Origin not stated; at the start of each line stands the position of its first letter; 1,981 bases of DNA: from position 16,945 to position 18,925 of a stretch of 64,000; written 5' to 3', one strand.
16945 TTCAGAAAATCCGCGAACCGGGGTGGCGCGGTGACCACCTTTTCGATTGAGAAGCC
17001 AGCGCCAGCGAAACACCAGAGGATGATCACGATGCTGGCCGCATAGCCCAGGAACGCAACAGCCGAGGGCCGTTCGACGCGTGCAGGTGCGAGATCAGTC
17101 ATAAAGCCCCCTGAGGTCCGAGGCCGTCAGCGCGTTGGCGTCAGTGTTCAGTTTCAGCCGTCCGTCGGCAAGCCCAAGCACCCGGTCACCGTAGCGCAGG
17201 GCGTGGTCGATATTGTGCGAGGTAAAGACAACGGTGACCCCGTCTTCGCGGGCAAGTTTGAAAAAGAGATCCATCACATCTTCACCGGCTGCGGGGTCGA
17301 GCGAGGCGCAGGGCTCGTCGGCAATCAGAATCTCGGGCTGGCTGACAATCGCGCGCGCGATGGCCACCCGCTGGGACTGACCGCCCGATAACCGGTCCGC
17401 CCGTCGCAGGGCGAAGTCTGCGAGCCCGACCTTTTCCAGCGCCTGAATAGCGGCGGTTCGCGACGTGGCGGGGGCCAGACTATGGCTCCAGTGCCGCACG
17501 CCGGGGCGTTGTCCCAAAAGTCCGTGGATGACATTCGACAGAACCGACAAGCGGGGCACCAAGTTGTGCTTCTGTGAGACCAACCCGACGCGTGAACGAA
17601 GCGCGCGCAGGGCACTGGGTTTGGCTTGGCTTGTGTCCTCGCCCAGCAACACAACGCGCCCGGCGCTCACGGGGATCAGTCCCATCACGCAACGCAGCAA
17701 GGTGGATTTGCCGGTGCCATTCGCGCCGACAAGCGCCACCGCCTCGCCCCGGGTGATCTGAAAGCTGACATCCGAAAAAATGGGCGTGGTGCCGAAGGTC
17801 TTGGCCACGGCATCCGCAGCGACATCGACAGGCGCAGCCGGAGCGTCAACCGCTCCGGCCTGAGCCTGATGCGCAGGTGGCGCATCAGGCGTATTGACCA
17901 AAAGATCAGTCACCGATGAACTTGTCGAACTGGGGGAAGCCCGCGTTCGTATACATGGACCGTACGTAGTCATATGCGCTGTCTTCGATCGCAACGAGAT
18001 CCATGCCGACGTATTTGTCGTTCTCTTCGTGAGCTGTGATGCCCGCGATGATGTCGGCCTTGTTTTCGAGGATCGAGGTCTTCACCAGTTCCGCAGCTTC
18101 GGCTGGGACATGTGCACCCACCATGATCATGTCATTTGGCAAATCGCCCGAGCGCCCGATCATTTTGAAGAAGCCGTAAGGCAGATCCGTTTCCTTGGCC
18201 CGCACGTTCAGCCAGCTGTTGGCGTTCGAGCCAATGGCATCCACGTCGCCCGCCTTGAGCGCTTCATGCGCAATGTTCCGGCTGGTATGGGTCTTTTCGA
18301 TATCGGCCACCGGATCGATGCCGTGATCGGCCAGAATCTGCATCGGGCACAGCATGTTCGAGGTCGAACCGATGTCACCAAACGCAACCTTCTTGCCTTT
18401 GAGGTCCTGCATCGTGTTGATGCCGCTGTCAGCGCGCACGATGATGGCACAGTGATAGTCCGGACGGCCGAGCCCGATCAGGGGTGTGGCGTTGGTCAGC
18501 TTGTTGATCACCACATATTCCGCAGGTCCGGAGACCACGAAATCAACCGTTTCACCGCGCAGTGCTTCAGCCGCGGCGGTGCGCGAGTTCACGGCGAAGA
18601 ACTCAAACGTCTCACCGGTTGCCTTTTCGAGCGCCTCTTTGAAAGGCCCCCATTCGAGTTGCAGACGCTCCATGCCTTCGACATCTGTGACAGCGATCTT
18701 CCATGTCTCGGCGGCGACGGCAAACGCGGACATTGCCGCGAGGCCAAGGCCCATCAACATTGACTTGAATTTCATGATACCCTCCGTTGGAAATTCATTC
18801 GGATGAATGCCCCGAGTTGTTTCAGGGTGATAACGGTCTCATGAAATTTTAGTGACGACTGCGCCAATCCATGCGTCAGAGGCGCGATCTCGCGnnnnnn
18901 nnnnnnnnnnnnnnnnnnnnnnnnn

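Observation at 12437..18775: Atypical phnD-phnC-phnE-methyltransferase-phnM-MFS-TIM-barrel operon without C-P lyase core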

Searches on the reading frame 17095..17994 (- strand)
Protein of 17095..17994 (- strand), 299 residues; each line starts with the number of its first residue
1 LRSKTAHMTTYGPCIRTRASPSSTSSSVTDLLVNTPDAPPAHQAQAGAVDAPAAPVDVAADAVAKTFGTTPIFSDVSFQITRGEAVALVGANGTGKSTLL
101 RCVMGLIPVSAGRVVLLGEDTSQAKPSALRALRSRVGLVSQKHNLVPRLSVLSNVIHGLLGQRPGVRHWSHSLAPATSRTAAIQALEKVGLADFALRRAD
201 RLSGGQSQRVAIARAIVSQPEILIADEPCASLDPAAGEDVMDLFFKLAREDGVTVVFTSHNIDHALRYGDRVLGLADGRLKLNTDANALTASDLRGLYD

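Call 4: search_protein_families(library=pfam, proteins=[window:17095-17994:-], max_evalue=0.01)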
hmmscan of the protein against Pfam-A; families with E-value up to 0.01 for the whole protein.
window:17095-17994:- (299 aa): 6 families
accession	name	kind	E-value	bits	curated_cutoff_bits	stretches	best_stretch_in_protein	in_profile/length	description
PF00005.33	ABC_tran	-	6.9e-36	124.3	25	1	74-230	2-137/137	ABC transporter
PF13304.12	AAA_21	-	2.1e-09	38.3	27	2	208-261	244-299/304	AAA domain, putative AbiEii toxin, Type IV TA system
PF13555.12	AAA_29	-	0.00027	21.1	27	1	73-103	12-42/61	P-loop containing region of AAA domain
PF13191.12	AAA_16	-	0.0012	19.8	32.6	0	82-123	23-63/167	AAA ATPase domain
PF13175.12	AAA_15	-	0.0018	18.4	32.1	0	85-101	25-41/374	AAA ATPase domain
PF13604.12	AAA_30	-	0.0064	16.7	27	0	85-125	20-60/191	AAA domain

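Call 5: search_protein_families(library=ncbifam, proteins=[window:17095-17994:-], max_evalue=0.01)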
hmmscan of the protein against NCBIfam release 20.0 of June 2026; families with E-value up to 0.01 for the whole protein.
window:17095-17994:- (299 aa): 190 families (the best 25 are shown)
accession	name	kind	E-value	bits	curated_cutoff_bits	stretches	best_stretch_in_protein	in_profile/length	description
TIGR02315.1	ABC_phnC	equivalog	1.5e-71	240.6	266.1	1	61-299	5-243/243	phosphonate ABC transporter ATP-binding protein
NF007438.0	PRK09984.1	equivalog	3.8e-52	177.1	365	1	60-283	7-234/262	phosphonate ABC transporter ATP-binding protein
NF007027.0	PRK09493.1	equivalog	2.1e-44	151.7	379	1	62-290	6-224/240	glutamine ABC transporter ATP-binding protein GlnQ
TIGR02673.1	FtsE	equivalog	3.9e-44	150.9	264.85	1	62-278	6-213/214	cell division ATP-binding protein FtsE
TIGR02982.1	heterocyst_DevA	subfamily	4.5e-44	150.6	295.8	1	71-280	19-219/220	ABC exporter ATP-binding subunit, DevA family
TIGR03005.1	ectoine_ehuA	equivalog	5.8e-42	143.6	345.4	1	60-281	3-226/252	ectoine/hydroxyectoine ABC transporter ATP-binding protein EhuA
TIGR04521.1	ECF_ATPase_2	equivalog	3.7e-41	141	330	1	72-288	20-231/279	energy-coupling factor transporter ATPase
TIGR02211.1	LolD_lipo_ex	equivalog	5e-41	140.6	307.75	1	69-281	17-220/221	lipoprotein-releasing ABC transporter ATP-binding protein LolD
TIGR01186.1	proV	subfamily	9.7e-41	140.1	326.6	1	68-279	4-207/363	betaine/proline/choline family ABC transporter ATP-binding protein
NF006987.0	PRK09452.1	equivalog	5.5e-40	137.2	482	1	61-281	21-227/378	spermidine/putrescine ABC transporter ATP-binding protein PotA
TIGR03410.1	urea_trans_UrtE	equivalog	8.9e-40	136.6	285.8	1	61-294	4-224/230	urea ABC transporter ATP-binding subunit UrtE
NF010068.0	PRK13548.1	equivalog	1.1e-39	136.1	261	1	59-298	7-240/261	heme ABC transporter ATP-binding protein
TIGR03415.1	ABC_choXWV_ATP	equivalog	2e-39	135.7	483.75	1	64-280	31-243/382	choline ABC transporter ATP-binding protein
TIGR04520.1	ECF_ATPase_1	equivalog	4.2e-39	134.6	315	1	69-288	14-222/269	energy-coupling factor transporter ATPase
TIGR03265.1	PhnT2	equivalog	4.3e-39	134.7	457.7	1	59-280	6-213/353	putative 2-aminoethylphosphonate ABC transporter ATP-binding protein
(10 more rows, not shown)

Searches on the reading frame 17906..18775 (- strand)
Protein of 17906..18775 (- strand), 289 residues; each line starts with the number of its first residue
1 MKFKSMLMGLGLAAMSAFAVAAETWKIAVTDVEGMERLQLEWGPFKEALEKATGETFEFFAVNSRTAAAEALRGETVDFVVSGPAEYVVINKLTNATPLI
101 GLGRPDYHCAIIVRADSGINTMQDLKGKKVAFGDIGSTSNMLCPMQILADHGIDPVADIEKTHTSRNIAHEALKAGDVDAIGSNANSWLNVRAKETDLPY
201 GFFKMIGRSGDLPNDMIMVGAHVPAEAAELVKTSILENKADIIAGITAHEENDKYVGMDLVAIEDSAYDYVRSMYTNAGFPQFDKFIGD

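Call 4: search_protein_families(library=pfam, proteins=[window:17906-18775:-], max_evalue=0.01)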
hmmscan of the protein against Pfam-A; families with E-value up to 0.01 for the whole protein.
window:17906-18775:- (289 aa): 5 families
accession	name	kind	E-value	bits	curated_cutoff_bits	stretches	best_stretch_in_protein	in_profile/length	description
PF12974.12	Phosphonate-bd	-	6e-41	140.8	27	1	28-238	2-216/242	ABC transporter, phosphonate, periplasmic substrate-binding protein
PF09084.16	NMT1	-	1.7e-09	38.3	20.5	1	109-232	75-196/216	NMT1/THI5 like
PF16868.10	NMT1_3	-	1.9e-07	31.4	27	1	107-182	91-165/289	NMT1-like family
PF13531.11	SBP_bac_11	-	2.5e-05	24.6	25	1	47-195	18-172/227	Bacterial extracellular solute-binding protein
PF13379.11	NMT1_2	-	0.00055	20.3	24.7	1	56-181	36-176/252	NMT1-like family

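Call 5: search_protein_families(library=ncbifam, proteins=[window:17906-18775:-], max_evalue=0.01)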
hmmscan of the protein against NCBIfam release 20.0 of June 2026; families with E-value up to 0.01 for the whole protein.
window:17906-18775:- (289 aa): 9 families
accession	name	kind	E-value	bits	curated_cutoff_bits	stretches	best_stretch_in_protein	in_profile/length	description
TIGR01098.1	3A0109s03R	subfamily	2.8e-31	108.9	112.05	1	16-236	24-251/253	phosphate/phosphite/phosphonate ABC transporter substrate-binding protein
TIGR03431.1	PhnD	equivalog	2e-25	89.8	261.1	1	10-275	10-283/288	phosphonate ABC transporter substrate-binding protein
TIGR01728.1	SsuA_fam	subfamily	6.6e-15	55.1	163.5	1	45-183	23-156/290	aliphatic sulfonate ABC transporter substrate-binding protein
TIGR02122.1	TRAP_TAXI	subfamily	3e-13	49.3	84.35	1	108-182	122-195/320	TAXI family TRAP transporter solute-binding subunit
TIGR04553.1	ABC_peri_selen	hypoth_equivalog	4.9e-13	49.1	250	1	33-190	10-174/266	putative selenate ABC transporter substrate-binding protein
NF040750.1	tetrathio_HK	equivalog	1e-12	47.4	750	1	20-160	2-150/555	tetrathionate respiration histidine kinase TtrS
NF008588.0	PRK11553.1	subfamily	1.4e-07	30.8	299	1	110-180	112-179/319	aliphatic sulfonate ABC transporter substrate-binding protein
NF049985.1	SBP_like_Rv1680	exception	0.00026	20.8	400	1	106-169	84-146/268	Rv1680 family SBP-like protein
TIGR01729.1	taurine_ABC_bnd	equivalog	0.0028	17.1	304.25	1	48-180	20-150/300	taurine ABC transporter substrate-binding protein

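Call 19: search_solved_structures(query=window:17906-18775:-, max_evalue=0.001, show_alignments=2)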
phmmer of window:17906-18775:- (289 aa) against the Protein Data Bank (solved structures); distinct sequences matched with E-value up to 0.001: 16.
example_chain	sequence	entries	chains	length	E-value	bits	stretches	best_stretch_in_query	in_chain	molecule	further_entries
5o2j_A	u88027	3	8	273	9.4e-16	61.2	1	25-279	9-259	Probable phosphite transport system-binding protein PtxB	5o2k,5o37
5me4_A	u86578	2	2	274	1.4e-13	54.1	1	41-246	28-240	Probable phosphite transport system-binding protein HtxB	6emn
6ghq_A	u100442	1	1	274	7e-13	51.8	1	41-246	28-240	Probable phosphite transport system-binding protein HtxB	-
6ght_A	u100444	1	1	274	1.8e-12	50.5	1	41-246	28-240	Probable phosphite transport system-binding protein HtxB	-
5lv1_A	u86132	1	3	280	8.7e-10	41.7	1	45-184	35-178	PtxB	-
5jvb_A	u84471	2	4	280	1.9e-08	37.3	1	49-159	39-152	Phosphonate ABC transporter, periplasmic phosphonate-binding protein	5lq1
3p7i_A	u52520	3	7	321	1.7e-07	34.2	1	28-218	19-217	PhnD, subunit of alkylphosphonate ABC transporter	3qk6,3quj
3n5l_A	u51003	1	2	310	2.2e-07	33.8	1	29-185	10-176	Binding protein component of ABC phosphonate transporter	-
3s4u_A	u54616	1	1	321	3.2e-07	33.3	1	28-218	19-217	PhnD, subunit of alkylphosphonate ABC transporter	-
9lf9_A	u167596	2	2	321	5.9e-07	32.4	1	23-166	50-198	Phosphonate ABC transporter, periplasmic phosphonate-binding protein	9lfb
6x6b_A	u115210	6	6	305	3e-06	30.1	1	25-140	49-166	ArrX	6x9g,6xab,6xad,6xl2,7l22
6x8w_A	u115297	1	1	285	4.1e-05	26.3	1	25-140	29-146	ArrX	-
5ub3_A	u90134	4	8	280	0.00012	24.9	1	65-153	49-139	Phosphate-binding protein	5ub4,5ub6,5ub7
1us4_A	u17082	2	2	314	0.00014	24.6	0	111-153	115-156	PUTATIVE GLUR0 LIGAND BINDING CORE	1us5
8u79_A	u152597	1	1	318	0.00015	24.5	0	110-152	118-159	Immunogenic protein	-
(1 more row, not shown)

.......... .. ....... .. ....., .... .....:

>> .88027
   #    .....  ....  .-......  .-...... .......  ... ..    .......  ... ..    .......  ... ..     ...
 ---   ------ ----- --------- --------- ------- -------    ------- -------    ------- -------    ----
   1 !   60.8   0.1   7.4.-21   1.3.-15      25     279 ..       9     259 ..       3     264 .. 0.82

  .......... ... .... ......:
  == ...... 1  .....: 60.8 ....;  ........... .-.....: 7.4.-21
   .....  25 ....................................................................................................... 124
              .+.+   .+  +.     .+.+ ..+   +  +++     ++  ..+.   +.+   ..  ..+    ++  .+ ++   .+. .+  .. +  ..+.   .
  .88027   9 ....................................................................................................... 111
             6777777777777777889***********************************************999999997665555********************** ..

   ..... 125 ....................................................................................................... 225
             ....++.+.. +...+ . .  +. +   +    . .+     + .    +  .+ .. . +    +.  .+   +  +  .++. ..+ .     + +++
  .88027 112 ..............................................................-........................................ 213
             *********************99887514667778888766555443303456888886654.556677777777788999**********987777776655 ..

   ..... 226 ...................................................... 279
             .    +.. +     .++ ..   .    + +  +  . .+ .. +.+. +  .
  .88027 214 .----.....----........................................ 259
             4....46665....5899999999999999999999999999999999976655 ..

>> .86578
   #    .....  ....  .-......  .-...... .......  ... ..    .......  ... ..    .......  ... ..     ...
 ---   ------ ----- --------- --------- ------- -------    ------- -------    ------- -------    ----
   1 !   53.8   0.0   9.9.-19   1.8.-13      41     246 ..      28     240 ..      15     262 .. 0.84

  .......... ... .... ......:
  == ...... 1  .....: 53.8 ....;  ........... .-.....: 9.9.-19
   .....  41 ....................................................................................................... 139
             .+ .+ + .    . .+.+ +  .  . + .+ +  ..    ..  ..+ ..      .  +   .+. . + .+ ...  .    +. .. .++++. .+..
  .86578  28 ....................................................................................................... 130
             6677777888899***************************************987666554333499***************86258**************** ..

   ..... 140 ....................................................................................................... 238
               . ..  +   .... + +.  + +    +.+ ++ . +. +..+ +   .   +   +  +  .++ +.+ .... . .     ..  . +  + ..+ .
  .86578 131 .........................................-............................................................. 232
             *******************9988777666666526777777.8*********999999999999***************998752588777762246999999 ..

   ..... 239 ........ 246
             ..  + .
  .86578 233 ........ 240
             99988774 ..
